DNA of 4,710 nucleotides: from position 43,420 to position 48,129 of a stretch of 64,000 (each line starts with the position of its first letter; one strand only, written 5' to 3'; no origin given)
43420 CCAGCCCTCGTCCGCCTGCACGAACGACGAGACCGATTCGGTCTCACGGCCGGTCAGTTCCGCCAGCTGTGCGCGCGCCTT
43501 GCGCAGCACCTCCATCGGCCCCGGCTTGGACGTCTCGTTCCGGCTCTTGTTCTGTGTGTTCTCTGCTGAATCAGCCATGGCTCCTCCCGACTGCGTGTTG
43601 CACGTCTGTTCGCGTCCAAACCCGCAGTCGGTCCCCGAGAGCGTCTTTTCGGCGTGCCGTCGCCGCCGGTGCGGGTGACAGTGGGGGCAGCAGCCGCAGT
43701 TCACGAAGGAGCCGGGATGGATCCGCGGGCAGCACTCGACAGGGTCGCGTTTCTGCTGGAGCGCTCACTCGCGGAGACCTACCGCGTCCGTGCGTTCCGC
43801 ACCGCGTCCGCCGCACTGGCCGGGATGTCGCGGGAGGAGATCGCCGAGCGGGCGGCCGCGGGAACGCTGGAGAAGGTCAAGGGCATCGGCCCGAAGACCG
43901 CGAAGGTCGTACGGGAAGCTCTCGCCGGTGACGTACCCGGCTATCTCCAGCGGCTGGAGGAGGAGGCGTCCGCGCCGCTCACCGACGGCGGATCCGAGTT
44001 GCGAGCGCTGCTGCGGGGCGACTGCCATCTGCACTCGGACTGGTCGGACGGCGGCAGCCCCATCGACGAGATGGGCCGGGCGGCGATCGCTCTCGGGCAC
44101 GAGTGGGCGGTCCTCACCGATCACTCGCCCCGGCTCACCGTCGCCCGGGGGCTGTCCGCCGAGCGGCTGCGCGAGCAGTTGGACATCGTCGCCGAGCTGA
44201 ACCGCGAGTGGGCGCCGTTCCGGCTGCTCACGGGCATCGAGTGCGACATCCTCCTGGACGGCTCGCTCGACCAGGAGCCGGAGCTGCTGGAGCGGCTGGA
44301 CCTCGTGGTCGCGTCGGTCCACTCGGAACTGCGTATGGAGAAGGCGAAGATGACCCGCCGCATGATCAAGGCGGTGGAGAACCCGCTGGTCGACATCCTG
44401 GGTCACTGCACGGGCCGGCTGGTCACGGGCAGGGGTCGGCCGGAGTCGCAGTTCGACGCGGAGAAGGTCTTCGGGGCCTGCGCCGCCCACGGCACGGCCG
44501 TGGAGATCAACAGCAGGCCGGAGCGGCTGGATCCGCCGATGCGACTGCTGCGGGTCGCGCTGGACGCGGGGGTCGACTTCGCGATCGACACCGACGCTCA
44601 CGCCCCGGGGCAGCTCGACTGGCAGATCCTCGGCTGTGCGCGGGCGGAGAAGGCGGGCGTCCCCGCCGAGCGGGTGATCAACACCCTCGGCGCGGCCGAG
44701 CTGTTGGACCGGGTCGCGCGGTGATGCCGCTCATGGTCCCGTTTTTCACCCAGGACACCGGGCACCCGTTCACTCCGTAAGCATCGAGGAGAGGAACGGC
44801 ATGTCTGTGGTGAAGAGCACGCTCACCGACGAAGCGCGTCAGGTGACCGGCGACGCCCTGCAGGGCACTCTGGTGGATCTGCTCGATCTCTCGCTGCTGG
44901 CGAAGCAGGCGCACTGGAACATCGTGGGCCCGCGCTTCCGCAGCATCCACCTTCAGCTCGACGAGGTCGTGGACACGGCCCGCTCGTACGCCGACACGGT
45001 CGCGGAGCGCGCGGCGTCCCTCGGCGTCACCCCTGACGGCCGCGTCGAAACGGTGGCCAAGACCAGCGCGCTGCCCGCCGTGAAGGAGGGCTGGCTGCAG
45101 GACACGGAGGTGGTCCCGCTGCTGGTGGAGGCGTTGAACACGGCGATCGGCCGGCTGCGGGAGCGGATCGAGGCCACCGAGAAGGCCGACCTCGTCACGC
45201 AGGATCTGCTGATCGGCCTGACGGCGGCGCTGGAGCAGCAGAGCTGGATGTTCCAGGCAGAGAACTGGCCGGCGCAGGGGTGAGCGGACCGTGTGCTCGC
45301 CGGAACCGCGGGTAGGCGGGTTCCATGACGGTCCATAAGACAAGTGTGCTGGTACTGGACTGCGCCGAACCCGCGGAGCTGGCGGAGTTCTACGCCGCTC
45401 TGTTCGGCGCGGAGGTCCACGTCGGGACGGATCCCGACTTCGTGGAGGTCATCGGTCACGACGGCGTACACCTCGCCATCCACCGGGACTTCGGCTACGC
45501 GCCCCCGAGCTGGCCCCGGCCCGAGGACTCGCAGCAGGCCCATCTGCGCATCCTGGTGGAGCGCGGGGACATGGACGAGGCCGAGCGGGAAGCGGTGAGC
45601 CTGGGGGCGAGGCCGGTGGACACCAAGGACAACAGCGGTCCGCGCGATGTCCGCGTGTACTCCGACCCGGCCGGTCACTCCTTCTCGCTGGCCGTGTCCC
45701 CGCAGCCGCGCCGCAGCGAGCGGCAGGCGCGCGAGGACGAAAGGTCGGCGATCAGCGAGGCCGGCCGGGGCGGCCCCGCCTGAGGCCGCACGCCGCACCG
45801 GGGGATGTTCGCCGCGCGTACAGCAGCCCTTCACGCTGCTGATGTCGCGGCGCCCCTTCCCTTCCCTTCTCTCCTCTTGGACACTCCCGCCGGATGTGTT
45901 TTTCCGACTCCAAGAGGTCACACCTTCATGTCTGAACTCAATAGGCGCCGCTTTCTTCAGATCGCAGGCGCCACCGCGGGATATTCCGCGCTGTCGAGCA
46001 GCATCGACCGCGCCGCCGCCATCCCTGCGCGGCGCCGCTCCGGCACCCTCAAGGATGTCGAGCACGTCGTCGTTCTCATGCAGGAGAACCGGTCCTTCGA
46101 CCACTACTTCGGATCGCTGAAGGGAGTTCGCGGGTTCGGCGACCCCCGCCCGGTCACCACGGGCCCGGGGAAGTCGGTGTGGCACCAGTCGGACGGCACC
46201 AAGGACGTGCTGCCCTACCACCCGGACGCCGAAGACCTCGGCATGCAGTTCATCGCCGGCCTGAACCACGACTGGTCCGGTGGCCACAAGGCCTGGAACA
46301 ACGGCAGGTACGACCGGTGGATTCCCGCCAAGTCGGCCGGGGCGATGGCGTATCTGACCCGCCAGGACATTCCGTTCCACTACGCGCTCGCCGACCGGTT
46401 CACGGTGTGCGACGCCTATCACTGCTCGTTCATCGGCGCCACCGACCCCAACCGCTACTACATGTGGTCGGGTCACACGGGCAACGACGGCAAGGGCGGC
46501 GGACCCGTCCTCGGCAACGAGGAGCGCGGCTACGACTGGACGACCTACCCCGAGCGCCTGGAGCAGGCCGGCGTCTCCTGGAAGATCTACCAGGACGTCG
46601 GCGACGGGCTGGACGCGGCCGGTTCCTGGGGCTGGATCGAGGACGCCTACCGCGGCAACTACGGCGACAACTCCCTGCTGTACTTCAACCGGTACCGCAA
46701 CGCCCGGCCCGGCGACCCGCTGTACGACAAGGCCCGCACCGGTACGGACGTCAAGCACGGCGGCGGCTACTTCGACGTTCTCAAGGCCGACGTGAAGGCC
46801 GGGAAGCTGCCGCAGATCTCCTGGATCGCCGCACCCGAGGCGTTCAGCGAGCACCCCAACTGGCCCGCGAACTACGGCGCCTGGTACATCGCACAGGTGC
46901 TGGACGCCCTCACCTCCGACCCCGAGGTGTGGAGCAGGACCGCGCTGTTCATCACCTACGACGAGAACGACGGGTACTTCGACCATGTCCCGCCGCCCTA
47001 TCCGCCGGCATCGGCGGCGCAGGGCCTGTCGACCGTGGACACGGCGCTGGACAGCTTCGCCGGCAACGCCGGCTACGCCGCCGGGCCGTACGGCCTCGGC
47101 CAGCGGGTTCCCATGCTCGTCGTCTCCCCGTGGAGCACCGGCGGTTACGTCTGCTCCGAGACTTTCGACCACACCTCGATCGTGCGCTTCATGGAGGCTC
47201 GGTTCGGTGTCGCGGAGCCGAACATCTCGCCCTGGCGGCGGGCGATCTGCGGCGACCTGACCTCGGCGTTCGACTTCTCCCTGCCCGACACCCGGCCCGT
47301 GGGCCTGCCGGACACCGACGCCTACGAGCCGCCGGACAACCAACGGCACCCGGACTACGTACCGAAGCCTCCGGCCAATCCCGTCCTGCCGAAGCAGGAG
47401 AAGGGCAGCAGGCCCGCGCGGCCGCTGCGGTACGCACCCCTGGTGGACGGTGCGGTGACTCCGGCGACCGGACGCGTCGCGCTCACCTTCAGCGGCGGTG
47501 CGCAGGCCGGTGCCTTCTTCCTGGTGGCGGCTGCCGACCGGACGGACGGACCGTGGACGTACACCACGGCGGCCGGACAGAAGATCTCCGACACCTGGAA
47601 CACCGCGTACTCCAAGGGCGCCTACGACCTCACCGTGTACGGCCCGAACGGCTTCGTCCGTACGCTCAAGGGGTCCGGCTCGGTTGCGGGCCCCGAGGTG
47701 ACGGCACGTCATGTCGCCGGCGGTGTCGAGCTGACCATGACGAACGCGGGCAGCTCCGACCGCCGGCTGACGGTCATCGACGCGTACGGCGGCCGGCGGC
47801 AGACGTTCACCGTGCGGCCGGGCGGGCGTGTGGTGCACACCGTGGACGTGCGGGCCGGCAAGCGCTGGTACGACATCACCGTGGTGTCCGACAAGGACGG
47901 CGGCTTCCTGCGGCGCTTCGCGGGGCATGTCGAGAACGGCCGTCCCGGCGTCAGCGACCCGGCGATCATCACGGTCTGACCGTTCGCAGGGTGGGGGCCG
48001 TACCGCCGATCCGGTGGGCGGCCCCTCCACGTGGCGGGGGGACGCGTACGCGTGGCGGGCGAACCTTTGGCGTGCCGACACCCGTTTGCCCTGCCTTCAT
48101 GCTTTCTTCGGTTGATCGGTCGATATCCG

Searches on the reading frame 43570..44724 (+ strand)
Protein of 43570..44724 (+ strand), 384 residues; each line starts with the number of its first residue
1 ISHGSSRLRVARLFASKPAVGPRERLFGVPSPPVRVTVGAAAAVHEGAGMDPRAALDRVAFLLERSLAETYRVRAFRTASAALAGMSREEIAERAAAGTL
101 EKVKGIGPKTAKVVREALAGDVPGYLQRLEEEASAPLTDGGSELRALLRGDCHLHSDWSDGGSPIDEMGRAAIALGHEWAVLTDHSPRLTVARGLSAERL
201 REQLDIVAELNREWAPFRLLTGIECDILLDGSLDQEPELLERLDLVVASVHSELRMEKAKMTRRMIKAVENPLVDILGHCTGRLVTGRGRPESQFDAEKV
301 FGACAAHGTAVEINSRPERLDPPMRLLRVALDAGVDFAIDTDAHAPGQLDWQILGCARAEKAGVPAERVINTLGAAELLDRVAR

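Call 11: search_protein_families(library=pfam, proteins=[window:43570-44724:+], max_evalue=0.001)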
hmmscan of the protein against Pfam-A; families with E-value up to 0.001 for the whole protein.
window:43570-44724:+ (384 aa): 2 families
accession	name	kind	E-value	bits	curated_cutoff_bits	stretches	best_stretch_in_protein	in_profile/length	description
PF02811.25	PHP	-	5.3e-09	37.1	26.4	1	151-315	1-163/164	PHP domain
PF14716.13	HHH_8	-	6.1e-09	36.6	30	1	55-119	9-69/73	Helix-hairpin-helix domain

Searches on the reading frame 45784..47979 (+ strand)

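Call 11: search_protein_families(library=pfam, proteins=[window:45784-47979:+], max_evalue=0.001)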
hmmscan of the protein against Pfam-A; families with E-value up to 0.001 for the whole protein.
window:45784-47979:+ (731 aa): 2 families
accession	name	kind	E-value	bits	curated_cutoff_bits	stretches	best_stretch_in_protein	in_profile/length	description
PF04185.19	Phosphoesterase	-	2.5e-117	392.5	23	1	92-476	1-355/356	Phosphoesterase family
PF05506.17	PLipase_C_C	-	1.3e-38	132.2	24.4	2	544-630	1-79/80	Bacterial phospholipase C, C-terminal domain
